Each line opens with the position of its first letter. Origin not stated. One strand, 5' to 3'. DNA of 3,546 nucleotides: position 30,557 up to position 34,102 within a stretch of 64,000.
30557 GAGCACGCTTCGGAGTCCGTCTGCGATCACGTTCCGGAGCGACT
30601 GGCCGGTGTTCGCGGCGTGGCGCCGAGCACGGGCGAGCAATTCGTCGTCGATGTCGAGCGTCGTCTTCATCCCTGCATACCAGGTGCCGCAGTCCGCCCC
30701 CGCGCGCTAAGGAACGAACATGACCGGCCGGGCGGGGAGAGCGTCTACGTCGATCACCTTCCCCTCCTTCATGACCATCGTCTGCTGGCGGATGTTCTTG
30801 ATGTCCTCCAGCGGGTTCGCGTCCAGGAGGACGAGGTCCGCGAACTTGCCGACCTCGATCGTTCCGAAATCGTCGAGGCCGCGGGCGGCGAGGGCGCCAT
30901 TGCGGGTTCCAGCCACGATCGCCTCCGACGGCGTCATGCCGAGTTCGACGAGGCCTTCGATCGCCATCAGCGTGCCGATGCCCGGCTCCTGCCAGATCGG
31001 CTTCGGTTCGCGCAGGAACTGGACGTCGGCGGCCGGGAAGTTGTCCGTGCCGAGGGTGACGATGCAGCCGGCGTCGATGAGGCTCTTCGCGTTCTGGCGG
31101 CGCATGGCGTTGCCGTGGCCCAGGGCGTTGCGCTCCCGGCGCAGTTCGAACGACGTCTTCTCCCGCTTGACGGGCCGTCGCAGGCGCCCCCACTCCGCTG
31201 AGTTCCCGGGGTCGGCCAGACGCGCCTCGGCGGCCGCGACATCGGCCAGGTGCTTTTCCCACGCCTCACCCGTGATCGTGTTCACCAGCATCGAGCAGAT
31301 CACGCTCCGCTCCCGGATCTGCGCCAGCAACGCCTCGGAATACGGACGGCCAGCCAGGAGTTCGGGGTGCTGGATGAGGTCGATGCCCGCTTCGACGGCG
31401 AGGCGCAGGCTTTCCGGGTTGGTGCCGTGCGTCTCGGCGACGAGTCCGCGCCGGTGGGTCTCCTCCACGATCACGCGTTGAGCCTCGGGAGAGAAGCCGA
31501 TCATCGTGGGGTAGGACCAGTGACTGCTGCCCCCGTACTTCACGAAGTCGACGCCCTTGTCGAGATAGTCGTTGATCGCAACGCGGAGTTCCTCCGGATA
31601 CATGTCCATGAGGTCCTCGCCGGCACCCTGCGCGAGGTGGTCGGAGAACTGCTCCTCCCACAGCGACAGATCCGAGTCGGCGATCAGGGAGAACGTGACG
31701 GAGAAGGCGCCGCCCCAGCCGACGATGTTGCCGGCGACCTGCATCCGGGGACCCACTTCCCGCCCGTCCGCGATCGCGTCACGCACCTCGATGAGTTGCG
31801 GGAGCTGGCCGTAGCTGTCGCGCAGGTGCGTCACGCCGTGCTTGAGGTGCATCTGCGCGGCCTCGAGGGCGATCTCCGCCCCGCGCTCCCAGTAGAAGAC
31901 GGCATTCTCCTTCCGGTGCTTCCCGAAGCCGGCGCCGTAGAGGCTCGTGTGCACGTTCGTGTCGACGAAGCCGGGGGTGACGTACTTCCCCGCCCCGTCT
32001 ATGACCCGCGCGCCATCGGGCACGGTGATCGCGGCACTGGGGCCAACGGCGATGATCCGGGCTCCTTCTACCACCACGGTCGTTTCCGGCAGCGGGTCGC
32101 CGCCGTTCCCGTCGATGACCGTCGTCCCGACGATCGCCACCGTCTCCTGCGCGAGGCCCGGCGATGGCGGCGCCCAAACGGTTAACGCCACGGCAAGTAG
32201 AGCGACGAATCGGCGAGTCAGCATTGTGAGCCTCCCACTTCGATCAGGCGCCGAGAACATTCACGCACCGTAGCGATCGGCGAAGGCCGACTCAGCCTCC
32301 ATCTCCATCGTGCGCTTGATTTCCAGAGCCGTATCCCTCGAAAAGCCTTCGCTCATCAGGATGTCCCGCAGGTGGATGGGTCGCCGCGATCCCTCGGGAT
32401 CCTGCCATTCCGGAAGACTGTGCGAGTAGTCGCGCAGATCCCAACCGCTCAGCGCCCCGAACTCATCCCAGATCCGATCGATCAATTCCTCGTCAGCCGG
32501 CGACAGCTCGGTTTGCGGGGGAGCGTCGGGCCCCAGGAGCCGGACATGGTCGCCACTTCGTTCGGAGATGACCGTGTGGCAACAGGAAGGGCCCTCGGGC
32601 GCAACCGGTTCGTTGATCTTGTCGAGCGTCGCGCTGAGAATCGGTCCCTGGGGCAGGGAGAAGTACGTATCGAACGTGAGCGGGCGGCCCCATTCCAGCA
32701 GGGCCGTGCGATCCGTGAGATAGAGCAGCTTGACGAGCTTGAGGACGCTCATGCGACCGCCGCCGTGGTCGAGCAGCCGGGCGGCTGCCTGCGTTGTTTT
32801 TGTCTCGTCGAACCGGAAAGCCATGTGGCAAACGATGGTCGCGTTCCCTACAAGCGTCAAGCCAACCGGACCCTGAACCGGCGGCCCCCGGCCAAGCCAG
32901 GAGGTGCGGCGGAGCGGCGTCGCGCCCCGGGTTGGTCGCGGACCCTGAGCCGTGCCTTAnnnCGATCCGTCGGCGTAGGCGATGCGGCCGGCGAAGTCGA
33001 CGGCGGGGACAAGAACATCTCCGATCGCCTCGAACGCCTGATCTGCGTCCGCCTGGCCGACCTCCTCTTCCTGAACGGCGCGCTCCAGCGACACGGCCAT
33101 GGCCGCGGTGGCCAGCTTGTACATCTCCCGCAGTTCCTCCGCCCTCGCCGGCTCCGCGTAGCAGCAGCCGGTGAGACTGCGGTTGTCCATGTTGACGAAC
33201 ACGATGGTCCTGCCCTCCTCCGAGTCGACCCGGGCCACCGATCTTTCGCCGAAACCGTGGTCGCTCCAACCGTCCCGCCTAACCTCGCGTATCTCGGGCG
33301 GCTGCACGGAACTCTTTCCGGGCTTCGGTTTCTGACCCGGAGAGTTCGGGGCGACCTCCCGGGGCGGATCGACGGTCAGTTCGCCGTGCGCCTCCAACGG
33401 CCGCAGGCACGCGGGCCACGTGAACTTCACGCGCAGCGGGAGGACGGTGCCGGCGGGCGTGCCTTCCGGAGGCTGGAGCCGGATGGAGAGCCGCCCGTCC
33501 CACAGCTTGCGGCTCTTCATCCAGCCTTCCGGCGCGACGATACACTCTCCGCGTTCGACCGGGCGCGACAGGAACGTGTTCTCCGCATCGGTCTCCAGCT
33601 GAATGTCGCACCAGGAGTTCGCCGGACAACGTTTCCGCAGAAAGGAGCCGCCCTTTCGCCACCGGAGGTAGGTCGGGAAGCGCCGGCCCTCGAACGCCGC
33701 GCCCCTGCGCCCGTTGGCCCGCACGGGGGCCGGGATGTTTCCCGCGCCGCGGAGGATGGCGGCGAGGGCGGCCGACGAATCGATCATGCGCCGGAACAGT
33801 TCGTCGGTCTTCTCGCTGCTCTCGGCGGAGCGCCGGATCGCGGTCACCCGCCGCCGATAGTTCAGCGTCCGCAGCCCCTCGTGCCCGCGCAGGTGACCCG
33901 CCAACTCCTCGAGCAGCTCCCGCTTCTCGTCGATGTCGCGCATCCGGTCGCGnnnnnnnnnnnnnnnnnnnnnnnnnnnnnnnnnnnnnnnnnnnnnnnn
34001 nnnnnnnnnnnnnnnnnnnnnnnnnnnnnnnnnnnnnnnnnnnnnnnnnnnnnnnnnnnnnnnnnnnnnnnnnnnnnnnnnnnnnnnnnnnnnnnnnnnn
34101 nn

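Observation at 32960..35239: Uncharacterised large GHKL ATPase in a defence neighbourhood: candidate new anti-phage component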

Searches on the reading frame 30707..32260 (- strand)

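Call 7: search_protein_families(library=pfam, proteins=[window:30707-32260:-], max_evalue=0.1)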
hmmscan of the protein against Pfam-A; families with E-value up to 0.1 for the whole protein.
window:30707-32260:- (517 aa): 3 families
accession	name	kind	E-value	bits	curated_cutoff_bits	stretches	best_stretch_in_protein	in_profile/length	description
PF01979.26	Amidohydro_1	-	1.7e-21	77.3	25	1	93-502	1-344/345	Amidohydrolase family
PF07969.17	Amidohydro_3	-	9.2e-11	42.3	29.7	1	380-502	348-470/472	Amidohydrolase family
PF22039.1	HUTI_composite_bact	-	0.045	13.8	25.5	1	62-78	3-19/26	Imidazolonepropionase-like composite domain, bacteria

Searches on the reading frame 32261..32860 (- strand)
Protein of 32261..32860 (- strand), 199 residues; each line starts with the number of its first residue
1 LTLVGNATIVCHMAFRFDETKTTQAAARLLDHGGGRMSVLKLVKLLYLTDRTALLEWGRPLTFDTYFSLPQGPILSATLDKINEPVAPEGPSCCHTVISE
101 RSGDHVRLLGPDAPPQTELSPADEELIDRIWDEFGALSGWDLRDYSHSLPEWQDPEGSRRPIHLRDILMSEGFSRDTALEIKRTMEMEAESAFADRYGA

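Call 7: search_protein_families(library=pfam, proteins=[window:32261-32860:-], max_evalue=0.1)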
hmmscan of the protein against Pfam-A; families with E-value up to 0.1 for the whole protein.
window:32261-32860:- (199 aa): 1 family
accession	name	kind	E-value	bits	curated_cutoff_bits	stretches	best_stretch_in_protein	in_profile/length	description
PF13274.11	SocA_Panacea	-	3e-19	70.4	25.7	1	42-153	1-113/113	Antitoxin SocA-like, Panacea domain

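Call 8: search_protein_families(library=padloc, proteins=[window:32261-32860:-], max_evalue=0.1)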
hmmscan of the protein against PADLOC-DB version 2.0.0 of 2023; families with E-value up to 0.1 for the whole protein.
window:32261-32860:- (199 aa): 0 families

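Call 9: search_protein_families(library=ncbifam, proteins=[window:32261-32860:-], max_evalue=0.1)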
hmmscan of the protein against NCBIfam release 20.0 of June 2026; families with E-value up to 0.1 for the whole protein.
window:32261-32860:- (199 aa): 0 families

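Call 94: find_homologous_proteins(query=window:32264-32824:-, max_evalue=0.00001)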
Query window:32264-32824:- (187 aa): 93 proteins with E <= 0.00001 among 172 candidates.
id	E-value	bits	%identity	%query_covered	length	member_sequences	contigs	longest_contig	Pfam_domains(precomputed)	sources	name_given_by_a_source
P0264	1.2e-122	425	100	100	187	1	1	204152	PF13274.12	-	-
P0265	2.2e-108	378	91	100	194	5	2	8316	PF13274.12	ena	-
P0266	6.3e-104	364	88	100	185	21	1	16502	PF13274.12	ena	-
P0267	9.8e-100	350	87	100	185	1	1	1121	PF13274.12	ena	-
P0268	1.0e-86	307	74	100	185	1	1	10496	PF13274.12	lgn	-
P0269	1.3e-82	294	75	100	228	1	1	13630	PF13274.12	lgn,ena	-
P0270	1.6e-81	290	74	100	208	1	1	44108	PF13274.12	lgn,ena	-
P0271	3.5e-81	289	74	100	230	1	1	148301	PF13274.12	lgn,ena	-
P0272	9.9e-81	288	75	100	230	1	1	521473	PF13274.12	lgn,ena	-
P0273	1.9e-80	287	73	100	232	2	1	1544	PF13274.12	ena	-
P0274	2.2e-79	283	74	100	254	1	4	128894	PF13274.12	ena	-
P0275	1.6e-77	277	72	100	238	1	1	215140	PF13274.12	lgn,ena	-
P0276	5.1e-77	276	70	100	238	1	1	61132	PF13274.12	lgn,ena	-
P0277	5.3e-77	276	72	100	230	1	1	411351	PF13274.12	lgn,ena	-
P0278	2.7e-76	273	71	100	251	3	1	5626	PF13274.12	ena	-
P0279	1.0e-73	265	67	100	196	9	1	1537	PF13274.12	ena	-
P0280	1.3e-70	255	66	100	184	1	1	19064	PF13274.12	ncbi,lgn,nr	ncbi:MAG TPA: Panacea domain-containing protein [Longimicrobiales bacterium]|nr:Panacea domain-conta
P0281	1.4e-70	255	65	100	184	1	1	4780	PF13274.12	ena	-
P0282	6.2e-69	249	76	82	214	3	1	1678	PF13274.12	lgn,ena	-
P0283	1.2e-67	245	71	89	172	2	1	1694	PF13274.12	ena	-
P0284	1.9e-64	235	71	87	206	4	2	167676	PF13274.12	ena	-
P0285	3.3e-60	221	58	96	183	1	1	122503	PF13274.12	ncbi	-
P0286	4.1e-59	217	57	98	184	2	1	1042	PF13274.12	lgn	-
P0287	6.2e-59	217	56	96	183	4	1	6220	PF13274.12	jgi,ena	-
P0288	8.9e-59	216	57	96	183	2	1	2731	PF13274.12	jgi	jgi:uncharacterized phage-associated protein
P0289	2.0e-58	215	59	95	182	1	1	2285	PF13274.12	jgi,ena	-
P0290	3.4e-58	214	57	96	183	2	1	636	PF13274.12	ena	-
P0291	3.7e-58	214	56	96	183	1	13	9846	PF13274.12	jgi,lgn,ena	jgi:uncharacterized phage-associated protein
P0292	6.1e-58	214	56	96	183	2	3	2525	PF13274.12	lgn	-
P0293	2.5e-57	212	54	97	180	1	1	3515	PF13274.12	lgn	-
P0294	4.8e-57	211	60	96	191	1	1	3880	PF13274.12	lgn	-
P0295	8.5e-57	210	57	98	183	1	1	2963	PF13274.12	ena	-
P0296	8.8e-57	210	57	98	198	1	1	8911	PF13274.12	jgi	jgi:uncharacterized phage-associated protein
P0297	1.1e-56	209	54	96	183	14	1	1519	PF13274.12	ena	-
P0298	1.8e-56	209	53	98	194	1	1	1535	PF13274.12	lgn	-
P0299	2.5e-56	208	54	96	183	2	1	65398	PF13274.12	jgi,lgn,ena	-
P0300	3.3e-56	208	55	98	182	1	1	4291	PF13274.12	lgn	-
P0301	4.8e-56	207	55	96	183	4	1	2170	PF13274.12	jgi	jgi:uncharacterized phage-associated protein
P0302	2.2e-54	202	51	99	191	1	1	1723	PF13274.12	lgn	-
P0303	4.1e-54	201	54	98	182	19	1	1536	PF13274.12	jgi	-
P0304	4.3e-54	201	55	98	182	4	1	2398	PF13274.12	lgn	-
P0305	1.8e-53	199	66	79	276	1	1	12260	PF13274.12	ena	-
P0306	2.5e-53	198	51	99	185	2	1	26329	PF13274.12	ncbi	-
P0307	4.0e-53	198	55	98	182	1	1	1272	PF13274.12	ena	-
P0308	4.7e-53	198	54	94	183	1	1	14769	PF13274.12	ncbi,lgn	ncbi:MAG: Panacea domain-containing protein [Gemmatimonadales bacterium]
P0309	7.5e-53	197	51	95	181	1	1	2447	PF13274.12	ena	-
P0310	9.4e-53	197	52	94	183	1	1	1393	PF13274.12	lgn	-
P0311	1.0e-52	196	51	99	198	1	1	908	PF13274.12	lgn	-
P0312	5.4e-51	191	53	96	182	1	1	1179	PF13274.12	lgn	-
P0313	1.4e-50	190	54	96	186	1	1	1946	PF13274.12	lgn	-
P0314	2.5e-50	189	54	98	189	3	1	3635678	PF13274.12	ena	-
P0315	3.9e-49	185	50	96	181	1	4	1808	PF13274.12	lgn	-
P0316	3.7e-48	182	52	95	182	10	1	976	PF13274.12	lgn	-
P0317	5.0e-48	181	53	96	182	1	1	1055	PF13274.12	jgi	jgi:uncharacterized phage-associated protein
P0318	1.6e-46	176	49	93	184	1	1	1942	PF13274.12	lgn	-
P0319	6.0e-45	171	51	87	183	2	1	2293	PF13274.12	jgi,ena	jgi:uncharacterized phage-associated protein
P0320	8.9e-43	164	48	94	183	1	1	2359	PF13274.12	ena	-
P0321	5.8e-41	158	48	93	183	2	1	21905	PF13274.12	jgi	jgi:uncharacterized phage-associated protein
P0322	2.2e-40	156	54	95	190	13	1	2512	PF13274.12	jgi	-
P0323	1.4e-39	154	51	83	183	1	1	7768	PF13274.12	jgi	jgi:uncharacterized phage-associated protein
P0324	2.6e-39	153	52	86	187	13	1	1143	PF13274.12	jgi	jgi:uncharacterized phage-associated protein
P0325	4.9e-39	152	52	86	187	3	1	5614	PF13274.12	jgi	-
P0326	2.2e-37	146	51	86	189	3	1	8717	PF13274.12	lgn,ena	-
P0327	4.7e-37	145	50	84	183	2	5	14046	PF13274.12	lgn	-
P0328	9.0e-37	144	48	87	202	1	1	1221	PF13274.12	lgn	-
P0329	9.4e-37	144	48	96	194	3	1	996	PF13274.12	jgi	-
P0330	2.2e-36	143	45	93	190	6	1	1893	PF13274.12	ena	-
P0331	4.4e-36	142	49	84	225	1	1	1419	PF13274.12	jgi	jgi:uncharacterized phage-associated protein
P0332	9.6e-36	141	46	98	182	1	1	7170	PF13274.12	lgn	-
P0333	1.7e-35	140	49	87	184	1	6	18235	PF13274.12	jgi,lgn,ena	-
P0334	4.8e-35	139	49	84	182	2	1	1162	PF13274.12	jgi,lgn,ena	-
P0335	1.2e-34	138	48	83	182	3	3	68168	PF13274.12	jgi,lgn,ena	jgi:uncharacterized phage-associated protein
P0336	1.4e-34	137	49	83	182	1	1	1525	PF13274.12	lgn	-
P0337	1.5e-34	137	51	76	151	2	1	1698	PF13274.12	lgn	-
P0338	3.5e-34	136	49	86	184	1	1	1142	PF13274.12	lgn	-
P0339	6.4e-34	135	47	83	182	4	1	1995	PF13274.12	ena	-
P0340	1.4e-33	134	47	83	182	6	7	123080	PF13274.12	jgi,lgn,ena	jgi:hypothetical protein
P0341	5.3e-33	132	46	83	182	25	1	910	PF13274.12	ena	-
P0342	6.0e-33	132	45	96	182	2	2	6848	PF13274.12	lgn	-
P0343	9.6e-33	131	46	93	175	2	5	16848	PF13274.12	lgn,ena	-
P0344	1.2e-32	131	45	94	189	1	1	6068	PF13274.12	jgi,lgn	jgi:uncharacterized phage-associated protein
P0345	1.7e-32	131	46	81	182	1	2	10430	PF13274.12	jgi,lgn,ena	-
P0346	2.4e-32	130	45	93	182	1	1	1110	PF13274.12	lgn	-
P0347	2.7e-32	130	49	83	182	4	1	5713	PF13274.12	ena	-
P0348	1.7e-31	127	46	83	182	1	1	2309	PF13274.12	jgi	jgi:uncharacterized phage-associated protein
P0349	4.1e-31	126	43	93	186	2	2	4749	PF13274.12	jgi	jgi:hypothetical protein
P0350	8.7e-31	125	45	87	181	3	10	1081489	PF13274.12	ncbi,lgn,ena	ncbi:MAG: Panacea domain-containing protein [Bryobacteraceae bacterium]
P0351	1.5e-30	124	41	93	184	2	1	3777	PF13274.12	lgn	-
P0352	2.6e-30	123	42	96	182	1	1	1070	PF13274.12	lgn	-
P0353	9.0e-30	122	42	96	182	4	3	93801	PF13274.12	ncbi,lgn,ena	-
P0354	8.5e-29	118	76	42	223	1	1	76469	PF13274.12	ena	-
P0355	3.8e-24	103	39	93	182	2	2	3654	PF13274.12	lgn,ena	-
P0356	2.3e-21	94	38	91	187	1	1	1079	PF13274.12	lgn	-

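Call 95: find_encoding_contigs(protein=P0266, flank=4000, max_places=1)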
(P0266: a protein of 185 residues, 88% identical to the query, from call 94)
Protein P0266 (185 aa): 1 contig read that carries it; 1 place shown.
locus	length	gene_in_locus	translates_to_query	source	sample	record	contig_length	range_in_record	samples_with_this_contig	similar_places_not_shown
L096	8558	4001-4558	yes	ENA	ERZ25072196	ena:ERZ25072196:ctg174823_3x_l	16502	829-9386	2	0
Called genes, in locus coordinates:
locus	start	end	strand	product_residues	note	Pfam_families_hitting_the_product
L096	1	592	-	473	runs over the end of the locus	?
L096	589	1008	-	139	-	PF01266:DAO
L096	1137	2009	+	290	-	-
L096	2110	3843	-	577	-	PF17900:Peptidase_M1_N, PF01433:Peptidase_M1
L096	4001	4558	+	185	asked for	PF13274:SocA_Panacea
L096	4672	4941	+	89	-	-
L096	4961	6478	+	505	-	PF01979:Amidohydro_1, PF07969:Amidohydro_3 (weak)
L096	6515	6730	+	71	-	-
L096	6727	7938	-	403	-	-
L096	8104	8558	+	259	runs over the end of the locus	PF00106:adh_short, PF08659:KR, PF23441:SDR (weak), PF13561:adh_short_C2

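Call 96: find_encoding_contigs(protein=P0272, flank=4000, max_places=1)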
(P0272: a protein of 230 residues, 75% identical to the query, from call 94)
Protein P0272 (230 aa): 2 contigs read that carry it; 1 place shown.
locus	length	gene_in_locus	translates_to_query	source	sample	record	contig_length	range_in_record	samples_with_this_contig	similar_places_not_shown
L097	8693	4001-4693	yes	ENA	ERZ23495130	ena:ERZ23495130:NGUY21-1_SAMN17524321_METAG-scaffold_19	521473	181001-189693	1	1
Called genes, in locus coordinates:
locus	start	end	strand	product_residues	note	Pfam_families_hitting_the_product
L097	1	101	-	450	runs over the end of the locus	PF01266:DAO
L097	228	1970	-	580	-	PF17900:Peptidase_M1_N, PF01433:Peptidase_M1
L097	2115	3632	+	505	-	PF01979:Amidohydro_1, PF07969:Amidohydro_3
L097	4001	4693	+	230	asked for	PF13274:SocA_Panacea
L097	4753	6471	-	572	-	PF09823:DUF2357, PF04411:PDDEXK_7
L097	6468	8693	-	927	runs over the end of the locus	-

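Call 97: find_encoding_contigs(protein=P0285, flank=4000, max_places=1)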
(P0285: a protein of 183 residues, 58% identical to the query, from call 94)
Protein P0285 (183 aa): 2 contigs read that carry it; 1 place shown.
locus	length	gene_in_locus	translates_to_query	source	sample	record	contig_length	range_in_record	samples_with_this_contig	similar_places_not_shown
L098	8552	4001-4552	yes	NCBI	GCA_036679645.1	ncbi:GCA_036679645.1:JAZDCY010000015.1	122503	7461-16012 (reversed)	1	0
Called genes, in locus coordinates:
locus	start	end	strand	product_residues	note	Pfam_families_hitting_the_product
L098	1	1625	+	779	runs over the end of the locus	-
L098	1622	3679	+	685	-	PF20442:BrxL_N, PF13337:BrxL_ATPase, PF13541:ChlI (weak)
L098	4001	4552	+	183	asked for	PF13274:SocA_Panacea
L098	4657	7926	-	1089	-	PF00930:DPPIV_N (faint), PF26549:Tricorn_N, PF07676:PD40 (weak), PF26549:Tricorn_N, PF26550:Tricorn_2nd, PF14684:Tricorn_C1, PF14685:PDZ_Tricorn, PF03572:Peptidase_S41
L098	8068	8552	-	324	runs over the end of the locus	PF00291:PALP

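Call 100: search_protein_families(library=pfam, proteins=[L096:4672-4941:+], max_evalue=0.01)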
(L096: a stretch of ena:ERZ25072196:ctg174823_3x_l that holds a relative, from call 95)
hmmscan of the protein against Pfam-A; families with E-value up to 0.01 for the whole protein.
L096:4672-4941:+ (89 aa): 0 families

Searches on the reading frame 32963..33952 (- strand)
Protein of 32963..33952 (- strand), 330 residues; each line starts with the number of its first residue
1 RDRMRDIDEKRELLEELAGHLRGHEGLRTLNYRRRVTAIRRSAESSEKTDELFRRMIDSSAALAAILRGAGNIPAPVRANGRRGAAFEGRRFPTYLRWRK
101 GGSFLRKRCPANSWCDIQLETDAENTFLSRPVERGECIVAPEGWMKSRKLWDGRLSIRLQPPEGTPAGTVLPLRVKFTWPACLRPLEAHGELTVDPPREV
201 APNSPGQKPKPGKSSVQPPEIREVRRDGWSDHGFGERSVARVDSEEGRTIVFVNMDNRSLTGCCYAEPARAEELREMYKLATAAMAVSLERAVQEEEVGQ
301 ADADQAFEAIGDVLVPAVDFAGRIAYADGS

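Call 45: predict_structure(alignment_id=A2)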
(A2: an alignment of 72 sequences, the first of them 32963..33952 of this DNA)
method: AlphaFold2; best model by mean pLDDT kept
length: 330 residues; sequences in the alignment: 72
mean_pLDDT: 87.2   pTM: 0.56
mean pLDDT of the five models: 87.2, 85.0, 84.5, 84.2, 83.5
residues with pLDDT >= 90: 217; 70-90: 64; 50-70: 34; < 50: 15
segments of 3 or more residues with pLDDT < 50: 70-82
pLDDT, mean of each block of 10 residues (from residue 1): 74 93 89 74 69 77 64 45 74 97 95 97 97 97 97 97 98 98 97 96 67 66 96 96 88 97 95 94 94 94 95 91 82
secondary structure, 60 per line:
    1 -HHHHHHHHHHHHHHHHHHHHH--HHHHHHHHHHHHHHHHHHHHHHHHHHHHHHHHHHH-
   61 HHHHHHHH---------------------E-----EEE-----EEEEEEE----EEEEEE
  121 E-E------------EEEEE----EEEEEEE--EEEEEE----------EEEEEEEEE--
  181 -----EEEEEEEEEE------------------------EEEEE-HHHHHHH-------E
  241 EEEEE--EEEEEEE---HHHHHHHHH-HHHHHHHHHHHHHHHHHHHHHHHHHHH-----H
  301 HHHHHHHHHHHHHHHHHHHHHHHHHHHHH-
elements in order: H2-22 H25-59 H61-68 E96-98 E104-110 E115-121 E136-140 E145-151 E154-159 E170-178 E186-195 E220-224 H226-232 E240-245 E248-254 H258-266 H268-294 H300-329

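Call 50: fold_search(model_id=the predicted structure, library=pdb)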
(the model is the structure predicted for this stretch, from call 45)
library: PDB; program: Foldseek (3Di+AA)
matches with E <= 10: 1651; with E <= 0.001: 12
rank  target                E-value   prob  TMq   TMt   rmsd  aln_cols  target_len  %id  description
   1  6s5w_A                1.3e-04  1.00  0.21  0.56   5.4       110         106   15  Structure of Rib domain 'Rib Long' from Lactobacillus acidophilus (released 2019-12-11)
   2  2dm3_MODEL_1_A        2.7e-04  1.00  0.20  0.47   9.4       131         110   14  Solution structure of the second ig domain of human palladin (released 2007-04-24)
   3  1w8o_A                2.9e-04  1.00  0.20  0.12   5.2       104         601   12  Contribution of the Active Site Aspartic Acid to Catalysis in the Bacterial Neuraminidase from Micromonospora viridifa (released 2004-09-29)
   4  2wwm_C                4.4e-04  1.00  0.21  0.57   5.1       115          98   14  Crystal structure of the Titin M10-Obscurin like 1 Ig complex in space group P1 (released 2010-02-16)
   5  6sdb_C                4.4e-04  1.00  0.21  0.56   4.9       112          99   11  Chimeric titin Z1Z2 functionalized with a KLER exogenous peptide from decorin (released 2019-09-18)
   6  6s5w_B                4.6e-04  1.00  0.21  0.56   5.1       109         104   16  Structure of Rib domain 'Rib Long' from Lactobacillus acidophilus (released 2019-12-11)
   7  8p35_A                4.6e-04  1.00  0.21  0.56   5.6       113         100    8  Mutant human titin immunoglobulin-like 21 domain - C3575S (released 2023-11-29)
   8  8ovu_A                5.9e-04  1.00  0.20  0.54   5.7       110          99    7  Human titin immunoglobulin-like 21 domain (released 2023-11-29)
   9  1pko                  6.2e-04  1.00  0.22  0.52   7.5       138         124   14  Myelin Oligodendrocyte Glycoprotein (MOG) (released 2003-07-15)
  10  1l3w                  7.0e-04  1.00  0.22  0.14   4.8       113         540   10  C-cadherin Ectodomain (released 2002-04-26)
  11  5l7v_B                7.8e-04  1.00  0.19  0.11  16.1       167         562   10  Crystal Structure of BvGH123 with bond transition state analog Galthiazoline. (released 2017-03-22)
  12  6dms                  8.8e-04  1.00  0.22  0.11   3.6       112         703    8  Endo-fucoidan hydrolase MfFcnA4_H294Q from glycoside hydrolase family 107 (released 2018-10-03)
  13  4edq_A                1.1e-03  1.00  0.20  0.14   4.5       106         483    8  MBP-fusion protein of myosin-binding protein c residues 149-269 (released 2013-03-20)
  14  5fqe_A                1.1e-03  1.00  0.20  0.13   6.0       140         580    6  The details of glycolipid glycan hydrolysis by the structural analysis of a family 123 glycoside hydrolase from Clostr (released 2016-03-30)
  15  6sdb_E                1.2e-03  1.00  0.21  0.33   4.9       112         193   11  Chimeric titin Z1Z2 functionalized with a KLER exogenous peptide from decorin (released 2019-09-18)
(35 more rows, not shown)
